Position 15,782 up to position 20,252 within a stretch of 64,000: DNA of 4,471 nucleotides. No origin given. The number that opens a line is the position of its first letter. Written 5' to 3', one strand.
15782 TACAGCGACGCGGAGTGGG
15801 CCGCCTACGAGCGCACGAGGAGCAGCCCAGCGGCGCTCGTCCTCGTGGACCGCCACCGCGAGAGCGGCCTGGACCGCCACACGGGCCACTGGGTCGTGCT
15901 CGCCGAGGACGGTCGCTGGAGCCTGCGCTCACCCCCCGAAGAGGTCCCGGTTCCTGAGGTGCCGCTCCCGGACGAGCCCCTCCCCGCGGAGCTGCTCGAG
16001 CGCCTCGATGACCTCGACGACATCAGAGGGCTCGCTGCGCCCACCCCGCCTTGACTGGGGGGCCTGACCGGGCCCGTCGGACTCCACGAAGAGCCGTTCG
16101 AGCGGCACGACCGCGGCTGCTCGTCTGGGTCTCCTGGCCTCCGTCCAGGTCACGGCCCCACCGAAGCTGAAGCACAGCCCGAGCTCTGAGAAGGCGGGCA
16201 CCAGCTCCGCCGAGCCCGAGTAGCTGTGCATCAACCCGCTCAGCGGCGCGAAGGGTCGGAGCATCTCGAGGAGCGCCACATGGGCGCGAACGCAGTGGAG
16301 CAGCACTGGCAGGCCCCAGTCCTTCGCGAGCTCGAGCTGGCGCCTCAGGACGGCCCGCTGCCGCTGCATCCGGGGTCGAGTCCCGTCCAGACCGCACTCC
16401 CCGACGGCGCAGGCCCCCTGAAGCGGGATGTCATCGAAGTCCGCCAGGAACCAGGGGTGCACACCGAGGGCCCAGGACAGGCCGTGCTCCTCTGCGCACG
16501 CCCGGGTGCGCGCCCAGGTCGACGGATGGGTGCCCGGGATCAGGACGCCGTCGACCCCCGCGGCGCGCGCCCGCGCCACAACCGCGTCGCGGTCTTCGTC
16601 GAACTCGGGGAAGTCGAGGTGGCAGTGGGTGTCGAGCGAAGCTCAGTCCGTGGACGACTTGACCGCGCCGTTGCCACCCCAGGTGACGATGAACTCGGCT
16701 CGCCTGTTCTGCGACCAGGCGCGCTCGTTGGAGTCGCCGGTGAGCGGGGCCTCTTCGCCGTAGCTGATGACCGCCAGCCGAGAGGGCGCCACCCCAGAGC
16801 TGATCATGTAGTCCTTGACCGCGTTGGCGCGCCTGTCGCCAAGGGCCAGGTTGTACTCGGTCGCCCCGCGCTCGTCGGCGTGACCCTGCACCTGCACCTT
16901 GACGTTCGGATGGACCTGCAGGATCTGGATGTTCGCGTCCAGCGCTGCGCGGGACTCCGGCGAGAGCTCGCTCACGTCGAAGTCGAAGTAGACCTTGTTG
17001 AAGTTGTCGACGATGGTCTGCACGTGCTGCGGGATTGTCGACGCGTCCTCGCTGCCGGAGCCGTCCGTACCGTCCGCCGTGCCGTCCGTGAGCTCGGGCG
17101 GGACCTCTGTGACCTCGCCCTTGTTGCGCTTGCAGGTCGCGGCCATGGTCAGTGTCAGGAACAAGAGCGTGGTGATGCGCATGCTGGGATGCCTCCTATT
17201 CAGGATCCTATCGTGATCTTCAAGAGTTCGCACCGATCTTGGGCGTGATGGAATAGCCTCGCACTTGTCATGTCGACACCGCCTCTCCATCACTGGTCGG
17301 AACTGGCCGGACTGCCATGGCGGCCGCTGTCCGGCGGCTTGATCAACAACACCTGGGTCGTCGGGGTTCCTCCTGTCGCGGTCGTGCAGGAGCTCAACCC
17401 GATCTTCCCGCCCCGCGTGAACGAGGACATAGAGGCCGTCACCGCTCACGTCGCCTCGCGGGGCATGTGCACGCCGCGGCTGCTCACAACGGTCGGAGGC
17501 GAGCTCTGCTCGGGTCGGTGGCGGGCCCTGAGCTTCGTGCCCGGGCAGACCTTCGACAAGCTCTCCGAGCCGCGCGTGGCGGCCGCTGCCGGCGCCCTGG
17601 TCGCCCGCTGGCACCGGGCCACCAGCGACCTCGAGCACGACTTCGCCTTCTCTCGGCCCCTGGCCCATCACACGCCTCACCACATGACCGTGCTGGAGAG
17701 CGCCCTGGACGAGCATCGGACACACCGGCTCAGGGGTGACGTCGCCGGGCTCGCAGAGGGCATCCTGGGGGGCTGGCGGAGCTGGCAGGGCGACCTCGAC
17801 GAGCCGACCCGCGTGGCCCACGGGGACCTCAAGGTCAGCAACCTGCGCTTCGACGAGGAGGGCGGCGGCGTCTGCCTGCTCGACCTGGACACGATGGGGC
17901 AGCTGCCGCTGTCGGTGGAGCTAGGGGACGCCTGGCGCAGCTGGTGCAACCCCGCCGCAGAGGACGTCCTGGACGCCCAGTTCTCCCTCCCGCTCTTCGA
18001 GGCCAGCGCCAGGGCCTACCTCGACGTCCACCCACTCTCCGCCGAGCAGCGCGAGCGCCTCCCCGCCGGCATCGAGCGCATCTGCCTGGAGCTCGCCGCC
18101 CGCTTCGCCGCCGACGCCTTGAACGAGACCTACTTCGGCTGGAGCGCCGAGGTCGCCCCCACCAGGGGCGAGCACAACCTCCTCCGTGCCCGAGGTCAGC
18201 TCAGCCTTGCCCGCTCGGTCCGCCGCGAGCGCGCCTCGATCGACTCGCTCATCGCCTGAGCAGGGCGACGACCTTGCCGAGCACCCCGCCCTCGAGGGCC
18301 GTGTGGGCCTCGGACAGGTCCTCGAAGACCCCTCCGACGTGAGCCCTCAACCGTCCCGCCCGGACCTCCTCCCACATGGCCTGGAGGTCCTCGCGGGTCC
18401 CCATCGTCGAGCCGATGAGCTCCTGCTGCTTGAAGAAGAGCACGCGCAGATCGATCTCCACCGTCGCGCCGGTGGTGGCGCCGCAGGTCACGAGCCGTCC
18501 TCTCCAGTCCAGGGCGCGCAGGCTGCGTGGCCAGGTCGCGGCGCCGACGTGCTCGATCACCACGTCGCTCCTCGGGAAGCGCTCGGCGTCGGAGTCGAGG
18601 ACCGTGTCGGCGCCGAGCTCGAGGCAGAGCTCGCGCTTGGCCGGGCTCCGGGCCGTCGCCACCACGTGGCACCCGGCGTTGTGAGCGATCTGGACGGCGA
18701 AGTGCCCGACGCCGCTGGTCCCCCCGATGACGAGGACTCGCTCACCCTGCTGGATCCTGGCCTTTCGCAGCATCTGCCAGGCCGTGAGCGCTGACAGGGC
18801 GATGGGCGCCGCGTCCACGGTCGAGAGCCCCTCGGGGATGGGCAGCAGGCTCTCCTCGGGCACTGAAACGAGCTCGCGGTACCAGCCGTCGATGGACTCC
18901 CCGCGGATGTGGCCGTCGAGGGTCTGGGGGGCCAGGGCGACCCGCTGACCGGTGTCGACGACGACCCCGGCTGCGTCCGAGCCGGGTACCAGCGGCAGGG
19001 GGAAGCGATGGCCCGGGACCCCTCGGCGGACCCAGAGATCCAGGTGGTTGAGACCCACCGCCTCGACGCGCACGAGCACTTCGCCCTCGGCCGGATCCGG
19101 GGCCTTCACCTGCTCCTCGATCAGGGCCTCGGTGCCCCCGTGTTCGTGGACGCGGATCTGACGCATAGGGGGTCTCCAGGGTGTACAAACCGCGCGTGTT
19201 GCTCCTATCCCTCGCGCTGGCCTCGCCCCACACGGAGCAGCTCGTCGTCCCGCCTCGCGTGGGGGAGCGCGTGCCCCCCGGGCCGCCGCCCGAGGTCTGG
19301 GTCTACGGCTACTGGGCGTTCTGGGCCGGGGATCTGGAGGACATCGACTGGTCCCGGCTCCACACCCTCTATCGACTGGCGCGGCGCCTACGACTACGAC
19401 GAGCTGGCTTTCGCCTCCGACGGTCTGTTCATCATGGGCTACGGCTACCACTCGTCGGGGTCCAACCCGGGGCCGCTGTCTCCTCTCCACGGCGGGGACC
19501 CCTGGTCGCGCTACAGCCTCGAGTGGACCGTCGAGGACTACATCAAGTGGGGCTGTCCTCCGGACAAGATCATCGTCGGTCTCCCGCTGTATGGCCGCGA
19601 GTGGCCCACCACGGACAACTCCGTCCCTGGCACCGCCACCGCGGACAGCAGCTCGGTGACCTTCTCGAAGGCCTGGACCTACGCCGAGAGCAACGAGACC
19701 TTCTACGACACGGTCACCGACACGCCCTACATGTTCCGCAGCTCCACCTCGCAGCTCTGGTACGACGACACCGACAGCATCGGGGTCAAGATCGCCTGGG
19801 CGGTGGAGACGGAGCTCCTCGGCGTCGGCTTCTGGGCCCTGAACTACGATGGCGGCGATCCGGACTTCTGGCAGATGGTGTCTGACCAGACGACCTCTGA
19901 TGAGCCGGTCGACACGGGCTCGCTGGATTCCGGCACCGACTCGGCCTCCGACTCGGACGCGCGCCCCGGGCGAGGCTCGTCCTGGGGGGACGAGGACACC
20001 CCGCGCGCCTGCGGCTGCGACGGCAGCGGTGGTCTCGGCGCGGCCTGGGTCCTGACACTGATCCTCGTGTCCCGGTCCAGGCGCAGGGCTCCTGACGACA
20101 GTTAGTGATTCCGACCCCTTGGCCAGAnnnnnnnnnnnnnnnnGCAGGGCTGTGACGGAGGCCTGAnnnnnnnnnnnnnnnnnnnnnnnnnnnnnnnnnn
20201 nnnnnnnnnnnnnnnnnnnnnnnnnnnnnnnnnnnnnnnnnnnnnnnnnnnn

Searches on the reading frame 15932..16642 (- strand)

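Call 19: search_protein_families(library=pfam, proteins=[window:15932-16642:-], max_evalue=0.00001)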
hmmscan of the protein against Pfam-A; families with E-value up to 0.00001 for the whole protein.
window:15932-16642:- (237 aa): 1 family
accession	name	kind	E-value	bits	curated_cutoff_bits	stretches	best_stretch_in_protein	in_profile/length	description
PF01026.27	TatD_DNase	-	1.7e-55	188.6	27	1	4-221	2-235/253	TatD related DNase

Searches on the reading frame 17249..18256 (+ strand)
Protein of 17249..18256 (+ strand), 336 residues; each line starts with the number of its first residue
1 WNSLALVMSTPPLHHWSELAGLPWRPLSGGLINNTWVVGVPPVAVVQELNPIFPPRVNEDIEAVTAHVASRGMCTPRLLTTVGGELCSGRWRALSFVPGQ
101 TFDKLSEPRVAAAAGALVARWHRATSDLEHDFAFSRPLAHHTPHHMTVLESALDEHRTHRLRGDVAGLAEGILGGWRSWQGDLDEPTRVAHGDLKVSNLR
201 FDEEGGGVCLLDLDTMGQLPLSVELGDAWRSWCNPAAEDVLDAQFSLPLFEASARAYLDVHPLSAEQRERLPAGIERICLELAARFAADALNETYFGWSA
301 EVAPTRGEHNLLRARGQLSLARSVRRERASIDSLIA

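Call 20: search_protein_families(library=pfam, proteins=[window:17249-18256:+], max_evalue=0.00001)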
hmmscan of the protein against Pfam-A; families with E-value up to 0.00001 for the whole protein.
window:17249-18256:+ (336 aa): 1 family
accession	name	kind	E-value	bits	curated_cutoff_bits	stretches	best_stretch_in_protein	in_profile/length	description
PF01636.29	APH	-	1.4e-19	71.2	23.2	1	24-247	2-228/239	Phosphotransferase enzyme family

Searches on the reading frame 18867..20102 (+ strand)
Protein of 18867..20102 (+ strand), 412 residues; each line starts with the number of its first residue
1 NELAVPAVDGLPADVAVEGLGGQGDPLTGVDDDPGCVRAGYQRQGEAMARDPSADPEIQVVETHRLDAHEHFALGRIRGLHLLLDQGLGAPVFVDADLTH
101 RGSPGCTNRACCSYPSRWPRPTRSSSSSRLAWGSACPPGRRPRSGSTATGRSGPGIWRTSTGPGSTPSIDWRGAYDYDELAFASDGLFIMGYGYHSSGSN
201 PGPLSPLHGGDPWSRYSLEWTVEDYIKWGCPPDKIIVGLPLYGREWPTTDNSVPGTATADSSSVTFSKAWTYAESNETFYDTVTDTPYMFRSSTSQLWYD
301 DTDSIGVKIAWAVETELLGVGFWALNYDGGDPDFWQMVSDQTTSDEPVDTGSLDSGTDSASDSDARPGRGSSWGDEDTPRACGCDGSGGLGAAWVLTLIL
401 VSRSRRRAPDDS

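Call 20: search_protein_families(library=pfam, proteins=[window:18867-20102:+], max_evalue=0.00001)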
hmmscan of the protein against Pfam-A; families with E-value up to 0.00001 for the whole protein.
window:18867-20102:+ (412 aa): 1 family
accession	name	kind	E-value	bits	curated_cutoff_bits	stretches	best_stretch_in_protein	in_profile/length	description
PF00704.34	Glyco_hydro_18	-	1.9e-25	90.6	29.6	1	168-328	157-317/317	Glycosyl hydrolases family 18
